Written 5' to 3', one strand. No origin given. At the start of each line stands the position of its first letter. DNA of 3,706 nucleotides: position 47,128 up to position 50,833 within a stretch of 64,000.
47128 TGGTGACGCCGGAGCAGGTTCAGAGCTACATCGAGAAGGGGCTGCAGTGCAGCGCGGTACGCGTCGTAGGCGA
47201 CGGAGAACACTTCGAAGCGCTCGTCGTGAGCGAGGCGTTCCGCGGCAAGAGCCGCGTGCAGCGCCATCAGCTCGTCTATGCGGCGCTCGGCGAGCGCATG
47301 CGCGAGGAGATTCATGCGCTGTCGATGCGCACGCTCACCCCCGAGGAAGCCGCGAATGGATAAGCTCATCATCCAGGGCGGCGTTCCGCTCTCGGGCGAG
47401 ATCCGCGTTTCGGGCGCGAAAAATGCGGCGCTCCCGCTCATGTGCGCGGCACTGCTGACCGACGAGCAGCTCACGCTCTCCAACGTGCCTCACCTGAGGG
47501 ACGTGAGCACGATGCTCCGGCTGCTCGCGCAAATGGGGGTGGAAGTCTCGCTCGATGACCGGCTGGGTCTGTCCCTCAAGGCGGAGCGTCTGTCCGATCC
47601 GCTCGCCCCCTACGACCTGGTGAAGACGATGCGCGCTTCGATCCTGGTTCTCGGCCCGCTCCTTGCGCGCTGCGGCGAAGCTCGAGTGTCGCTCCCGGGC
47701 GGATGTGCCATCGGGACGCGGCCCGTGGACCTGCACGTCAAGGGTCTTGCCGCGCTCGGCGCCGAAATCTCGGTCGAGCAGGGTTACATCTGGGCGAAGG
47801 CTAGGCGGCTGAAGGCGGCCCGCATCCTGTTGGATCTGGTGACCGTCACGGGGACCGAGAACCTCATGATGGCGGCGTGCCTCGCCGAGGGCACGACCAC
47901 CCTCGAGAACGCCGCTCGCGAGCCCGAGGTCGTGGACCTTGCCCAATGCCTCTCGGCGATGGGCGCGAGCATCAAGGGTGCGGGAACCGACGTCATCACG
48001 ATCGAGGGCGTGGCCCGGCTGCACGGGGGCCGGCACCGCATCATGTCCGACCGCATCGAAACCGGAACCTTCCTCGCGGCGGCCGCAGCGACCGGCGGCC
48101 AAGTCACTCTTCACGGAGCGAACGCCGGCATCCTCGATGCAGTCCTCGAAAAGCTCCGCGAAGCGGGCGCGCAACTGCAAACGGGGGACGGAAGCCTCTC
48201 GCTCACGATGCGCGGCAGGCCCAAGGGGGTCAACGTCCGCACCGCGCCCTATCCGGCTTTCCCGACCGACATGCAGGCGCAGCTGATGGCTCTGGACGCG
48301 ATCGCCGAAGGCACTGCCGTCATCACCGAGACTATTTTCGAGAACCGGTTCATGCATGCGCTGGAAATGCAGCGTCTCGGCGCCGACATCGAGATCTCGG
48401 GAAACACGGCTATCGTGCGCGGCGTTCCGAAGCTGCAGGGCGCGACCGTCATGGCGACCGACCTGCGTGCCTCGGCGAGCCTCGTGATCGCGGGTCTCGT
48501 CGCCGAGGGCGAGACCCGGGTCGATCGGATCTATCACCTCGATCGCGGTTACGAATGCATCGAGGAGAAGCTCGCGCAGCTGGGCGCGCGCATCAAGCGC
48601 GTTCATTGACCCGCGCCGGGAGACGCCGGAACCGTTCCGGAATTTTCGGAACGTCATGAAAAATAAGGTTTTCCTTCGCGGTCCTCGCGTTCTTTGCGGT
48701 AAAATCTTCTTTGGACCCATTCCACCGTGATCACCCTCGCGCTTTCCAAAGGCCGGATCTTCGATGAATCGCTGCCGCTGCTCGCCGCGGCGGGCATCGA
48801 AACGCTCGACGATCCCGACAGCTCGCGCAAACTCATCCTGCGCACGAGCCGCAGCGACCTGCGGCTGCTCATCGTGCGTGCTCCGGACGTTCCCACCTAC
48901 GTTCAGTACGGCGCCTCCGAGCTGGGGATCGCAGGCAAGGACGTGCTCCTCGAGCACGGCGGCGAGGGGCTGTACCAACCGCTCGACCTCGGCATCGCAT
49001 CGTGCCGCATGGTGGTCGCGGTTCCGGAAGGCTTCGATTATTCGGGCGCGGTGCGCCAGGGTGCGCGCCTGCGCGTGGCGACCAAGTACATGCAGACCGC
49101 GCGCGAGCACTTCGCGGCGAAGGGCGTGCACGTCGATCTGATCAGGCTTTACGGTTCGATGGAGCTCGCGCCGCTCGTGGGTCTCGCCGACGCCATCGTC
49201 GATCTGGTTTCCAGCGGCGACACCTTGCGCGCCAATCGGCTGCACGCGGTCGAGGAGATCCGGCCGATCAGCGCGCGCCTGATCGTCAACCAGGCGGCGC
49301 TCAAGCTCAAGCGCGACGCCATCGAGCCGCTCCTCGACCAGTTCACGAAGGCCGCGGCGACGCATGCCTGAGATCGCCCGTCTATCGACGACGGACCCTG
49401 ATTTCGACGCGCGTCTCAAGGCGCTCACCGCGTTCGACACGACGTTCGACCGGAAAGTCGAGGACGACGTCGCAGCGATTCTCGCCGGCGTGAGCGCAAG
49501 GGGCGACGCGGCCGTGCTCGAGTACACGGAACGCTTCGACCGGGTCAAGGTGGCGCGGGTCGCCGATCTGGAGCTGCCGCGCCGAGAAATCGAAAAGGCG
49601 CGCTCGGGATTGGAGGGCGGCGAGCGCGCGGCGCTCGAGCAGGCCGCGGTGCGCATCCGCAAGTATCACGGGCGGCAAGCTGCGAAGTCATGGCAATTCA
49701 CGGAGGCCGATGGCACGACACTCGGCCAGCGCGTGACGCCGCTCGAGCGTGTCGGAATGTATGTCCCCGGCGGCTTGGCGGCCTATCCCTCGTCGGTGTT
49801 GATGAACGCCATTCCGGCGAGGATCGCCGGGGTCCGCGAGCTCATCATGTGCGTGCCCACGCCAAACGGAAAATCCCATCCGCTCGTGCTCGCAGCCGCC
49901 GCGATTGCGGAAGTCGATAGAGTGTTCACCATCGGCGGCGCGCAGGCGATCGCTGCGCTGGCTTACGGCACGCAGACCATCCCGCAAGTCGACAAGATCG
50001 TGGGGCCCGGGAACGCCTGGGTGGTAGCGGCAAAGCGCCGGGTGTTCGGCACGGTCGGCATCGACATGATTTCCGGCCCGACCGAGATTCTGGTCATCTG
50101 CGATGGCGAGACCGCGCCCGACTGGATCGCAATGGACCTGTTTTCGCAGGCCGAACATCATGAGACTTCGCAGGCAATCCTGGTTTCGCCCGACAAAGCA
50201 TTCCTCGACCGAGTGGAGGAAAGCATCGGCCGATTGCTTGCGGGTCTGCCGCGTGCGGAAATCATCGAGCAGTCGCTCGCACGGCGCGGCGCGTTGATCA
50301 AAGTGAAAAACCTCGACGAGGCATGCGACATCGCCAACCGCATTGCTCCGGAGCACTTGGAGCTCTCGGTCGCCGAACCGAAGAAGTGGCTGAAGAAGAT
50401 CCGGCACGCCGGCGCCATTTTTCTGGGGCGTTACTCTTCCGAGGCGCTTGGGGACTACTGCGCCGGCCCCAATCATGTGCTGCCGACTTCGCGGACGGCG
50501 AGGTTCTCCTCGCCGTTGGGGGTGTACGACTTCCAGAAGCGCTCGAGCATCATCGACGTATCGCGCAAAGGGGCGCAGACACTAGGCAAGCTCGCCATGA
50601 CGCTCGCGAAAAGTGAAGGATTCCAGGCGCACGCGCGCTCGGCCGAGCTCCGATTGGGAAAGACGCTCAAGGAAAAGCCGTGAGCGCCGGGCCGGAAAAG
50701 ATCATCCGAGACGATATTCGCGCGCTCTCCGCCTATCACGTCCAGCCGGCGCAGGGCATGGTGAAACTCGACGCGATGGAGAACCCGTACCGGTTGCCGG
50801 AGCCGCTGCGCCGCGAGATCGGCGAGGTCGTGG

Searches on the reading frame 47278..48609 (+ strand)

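Call 46: search_protein_families(library=ncbifam, proteins=[window:47278-48609:+], max_evalue=1e-10)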
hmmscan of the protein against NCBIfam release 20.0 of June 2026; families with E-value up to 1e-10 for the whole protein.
window:47278-48609:+ (443 aa): 5 families
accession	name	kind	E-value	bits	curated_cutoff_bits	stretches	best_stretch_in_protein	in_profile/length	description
NF006873.0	PRK09369.1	subfamily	4.9e-185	615.1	297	1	27-442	1-417/419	UDP-N-acetylglucosamine 1-carboxyvinyltransferase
TIGR01072.1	murA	equivalog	7.8e-178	591.5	392.7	1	27-441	1-416/416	UDP-N-acetylglucosamine 1-carboxyvinyltransferase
NF009470.0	PRK12830.1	equivalog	8.4e-145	482.6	552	1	27-442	1-415/417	UDP-N-acetylglucosamine 1-carboxyvinyltransferase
TIGR01356.1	aroA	equivalog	2.2e-19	69.6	287.25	1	40-425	1-402/415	3-phosphoshikimate 1-carboxyvinyltransferase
NF011381.1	PRK14806.1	equivalog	1.7e-13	49.8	902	0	28-279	302-556/733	bifunctional prephenate dehydrogenase/3-phosphoshikimate 1-carboxyvinyltransferase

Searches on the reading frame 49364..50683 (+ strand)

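Call 46: search_protein_families(library=ncbifam, proteins=[window:49364-50683:+], max_evalue=1e-10)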
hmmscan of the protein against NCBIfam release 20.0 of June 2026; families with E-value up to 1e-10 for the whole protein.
window:49364-50683:+ (439 aa): 2 families
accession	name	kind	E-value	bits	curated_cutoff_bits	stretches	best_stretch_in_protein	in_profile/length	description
TIGR00069.1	hisD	equivalog_domain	1.1e-159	531.9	243.8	1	36-430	1-393/393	histidinol dehydrogenase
NF010343.0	PRK13770.1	equivalog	5e-118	394.5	647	1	26-430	15-414/416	histidinol dehydrogenase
